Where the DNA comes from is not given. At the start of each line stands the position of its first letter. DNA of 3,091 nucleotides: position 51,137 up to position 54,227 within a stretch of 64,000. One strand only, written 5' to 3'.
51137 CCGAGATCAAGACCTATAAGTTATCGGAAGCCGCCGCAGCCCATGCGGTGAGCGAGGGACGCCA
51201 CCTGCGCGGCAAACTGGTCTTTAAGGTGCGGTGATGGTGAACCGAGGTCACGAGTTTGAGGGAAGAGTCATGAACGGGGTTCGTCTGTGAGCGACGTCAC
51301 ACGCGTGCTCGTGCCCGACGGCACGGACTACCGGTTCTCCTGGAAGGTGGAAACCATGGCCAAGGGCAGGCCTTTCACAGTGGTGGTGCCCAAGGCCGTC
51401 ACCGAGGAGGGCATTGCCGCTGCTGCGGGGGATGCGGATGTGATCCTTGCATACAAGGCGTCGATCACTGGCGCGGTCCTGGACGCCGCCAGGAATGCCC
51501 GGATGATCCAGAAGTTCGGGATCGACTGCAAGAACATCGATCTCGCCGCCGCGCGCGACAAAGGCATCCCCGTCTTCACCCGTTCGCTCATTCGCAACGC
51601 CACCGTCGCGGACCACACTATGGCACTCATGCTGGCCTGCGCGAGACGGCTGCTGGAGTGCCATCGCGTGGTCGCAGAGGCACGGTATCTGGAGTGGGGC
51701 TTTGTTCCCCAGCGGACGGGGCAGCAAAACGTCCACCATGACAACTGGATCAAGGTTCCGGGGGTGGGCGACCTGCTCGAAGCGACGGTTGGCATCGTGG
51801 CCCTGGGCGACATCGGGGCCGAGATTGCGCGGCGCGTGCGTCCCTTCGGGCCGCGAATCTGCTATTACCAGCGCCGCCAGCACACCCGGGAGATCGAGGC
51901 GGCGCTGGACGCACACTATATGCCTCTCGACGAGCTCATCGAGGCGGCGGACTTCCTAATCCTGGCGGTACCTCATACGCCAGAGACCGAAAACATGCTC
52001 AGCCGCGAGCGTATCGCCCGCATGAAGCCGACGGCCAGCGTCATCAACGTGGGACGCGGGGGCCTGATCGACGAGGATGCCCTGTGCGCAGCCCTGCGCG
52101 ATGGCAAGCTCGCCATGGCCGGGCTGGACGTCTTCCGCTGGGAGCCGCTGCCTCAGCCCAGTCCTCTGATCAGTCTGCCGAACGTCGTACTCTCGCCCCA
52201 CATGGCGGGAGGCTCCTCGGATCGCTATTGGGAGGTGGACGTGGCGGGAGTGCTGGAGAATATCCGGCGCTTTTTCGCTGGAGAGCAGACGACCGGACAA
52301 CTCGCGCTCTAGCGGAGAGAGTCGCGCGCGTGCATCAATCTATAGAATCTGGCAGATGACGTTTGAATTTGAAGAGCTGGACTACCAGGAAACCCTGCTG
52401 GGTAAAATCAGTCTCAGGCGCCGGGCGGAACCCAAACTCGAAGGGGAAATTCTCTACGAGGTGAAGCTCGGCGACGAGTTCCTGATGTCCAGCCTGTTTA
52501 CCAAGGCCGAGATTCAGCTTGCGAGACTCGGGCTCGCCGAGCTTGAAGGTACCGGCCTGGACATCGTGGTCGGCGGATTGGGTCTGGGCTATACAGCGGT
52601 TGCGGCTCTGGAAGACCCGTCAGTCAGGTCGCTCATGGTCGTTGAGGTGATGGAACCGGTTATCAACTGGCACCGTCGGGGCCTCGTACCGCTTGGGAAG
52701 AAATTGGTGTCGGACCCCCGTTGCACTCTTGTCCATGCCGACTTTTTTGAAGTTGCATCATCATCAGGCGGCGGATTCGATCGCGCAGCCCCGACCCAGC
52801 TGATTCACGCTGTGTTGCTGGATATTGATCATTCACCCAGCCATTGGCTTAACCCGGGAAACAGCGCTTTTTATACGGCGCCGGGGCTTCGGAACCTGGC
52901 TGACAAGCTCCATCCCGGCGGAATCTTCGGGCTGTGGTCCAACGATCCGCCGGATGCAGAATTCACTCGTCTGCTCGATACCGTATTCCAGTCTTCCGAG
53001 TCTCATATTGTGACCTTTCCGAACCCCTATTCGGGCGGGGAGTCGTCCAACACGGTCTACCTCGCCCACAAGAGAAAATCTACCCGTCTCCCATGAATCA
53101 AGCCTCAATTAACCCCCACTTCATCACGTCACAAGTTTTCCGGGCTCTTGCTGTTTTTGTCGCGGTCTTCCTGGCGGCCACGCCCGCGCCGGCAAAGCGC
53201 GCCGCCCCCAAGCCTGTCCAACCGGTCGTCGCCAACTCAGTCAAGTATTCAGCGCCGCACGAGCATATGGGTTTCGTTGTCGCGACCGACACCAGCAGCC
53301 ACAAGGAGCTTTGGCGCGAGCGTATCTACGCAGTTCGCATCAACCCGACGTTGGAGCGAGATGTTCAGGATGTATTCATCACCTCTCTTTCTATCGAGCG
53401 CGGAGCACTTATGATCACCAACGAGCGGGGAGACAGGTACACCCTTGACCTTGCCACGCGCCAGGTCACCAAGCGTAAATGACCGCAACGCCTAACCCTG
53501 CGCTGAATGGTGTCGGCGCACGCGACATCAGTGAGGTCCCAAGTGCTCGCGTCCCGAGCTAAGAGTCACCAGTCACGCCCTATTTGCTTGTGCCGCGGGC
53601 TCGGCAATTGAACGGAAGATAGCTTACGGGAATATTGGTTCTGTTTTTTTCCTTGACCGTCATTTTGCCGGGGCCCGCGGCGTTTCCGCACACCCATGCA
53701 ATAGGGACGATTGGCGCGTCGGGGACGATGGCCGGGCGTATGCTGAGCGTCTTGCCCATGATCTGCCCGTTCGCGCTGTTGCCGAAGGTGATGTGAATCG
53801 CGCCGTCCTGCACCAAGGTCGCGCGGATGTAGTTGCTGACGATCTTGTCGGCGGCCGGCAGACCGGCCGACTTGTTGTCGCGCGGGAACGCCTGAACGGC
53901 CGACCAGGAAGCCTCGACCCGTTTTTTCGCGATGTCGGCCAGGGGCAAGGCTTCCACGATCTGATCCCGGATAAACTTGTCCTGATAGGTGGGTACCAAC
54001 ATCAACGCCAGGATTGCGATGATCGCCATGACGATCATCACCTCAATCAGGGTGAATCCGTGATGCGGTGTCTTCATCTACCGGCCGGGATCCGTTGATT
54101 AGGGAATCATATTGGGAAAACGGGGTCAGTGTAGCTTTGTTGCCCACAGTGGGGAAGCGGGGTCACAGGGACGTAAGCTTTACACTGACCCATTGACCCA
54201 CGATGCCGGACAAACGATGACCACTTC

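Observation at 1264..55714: Intergenic space is saturated with mosaic elements assembled from tandem 7-nt and 10-nt words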

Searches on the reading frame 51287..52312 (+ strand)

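Call 46: search_protein_families(library=pfam, proteins=[window:51287-52312:+])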
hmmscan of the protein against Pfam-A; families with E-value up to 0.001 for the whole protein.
window:51287-52312:+ (341 aa): 4 families
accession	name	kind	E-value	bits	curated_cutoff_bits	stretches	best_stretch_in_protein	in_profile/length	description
PF02826.25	2-Hacid_dh_C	-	5.3e-53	179.5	25.1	1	113-307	2-178/178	D-isomer specific 2-hydroxyacid dehydrogenase, NAD binding domain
PF00389.36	2-Hacid_dh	-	2.3e-13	50.4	24.6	1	31-337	21-131/134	D-isomer specific 2-hydroxyacid dehydrogenase, catalytic domain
PF03807.23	F420_oxidored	-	0.00051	21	21.6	0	167-230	1-69/94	NADP oxidoreductase coenzyme F420-dependent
PF03446.21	NAD_binding_2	-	0.00076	20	21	0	167-276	1-113/161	NAD binding domain of 6-phosphogluconate dehydrogenase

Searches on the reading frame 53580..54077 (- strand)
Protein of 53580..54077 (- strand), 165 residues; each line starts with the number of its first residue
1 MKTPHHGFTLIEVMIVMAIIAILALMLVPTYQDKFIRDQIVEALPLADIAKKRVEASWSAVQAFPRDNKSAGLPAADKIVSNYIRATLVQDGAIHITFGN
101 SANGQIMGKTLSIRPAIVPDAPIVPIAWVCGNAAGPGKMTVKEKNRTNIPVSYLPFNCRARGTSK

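Call 46: search_protein_families(library=pfam, proteins=[window:53580-54077:-])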
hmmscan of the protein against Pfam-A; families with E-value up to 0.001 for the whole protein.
window:53580-54077:- (165 aa): 2 families
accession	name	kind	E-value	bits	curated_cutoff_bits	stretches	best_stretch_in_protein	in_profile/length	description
PF00114.24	Pilin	-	3e-11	44.6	22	1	39-159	4-108/108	Pilin (bacterial filament)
PF07963.17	N_methyl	-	2.8e-10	39.8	21.2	1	5-27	4-26/27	Prokaryotic N-terminal methylation motif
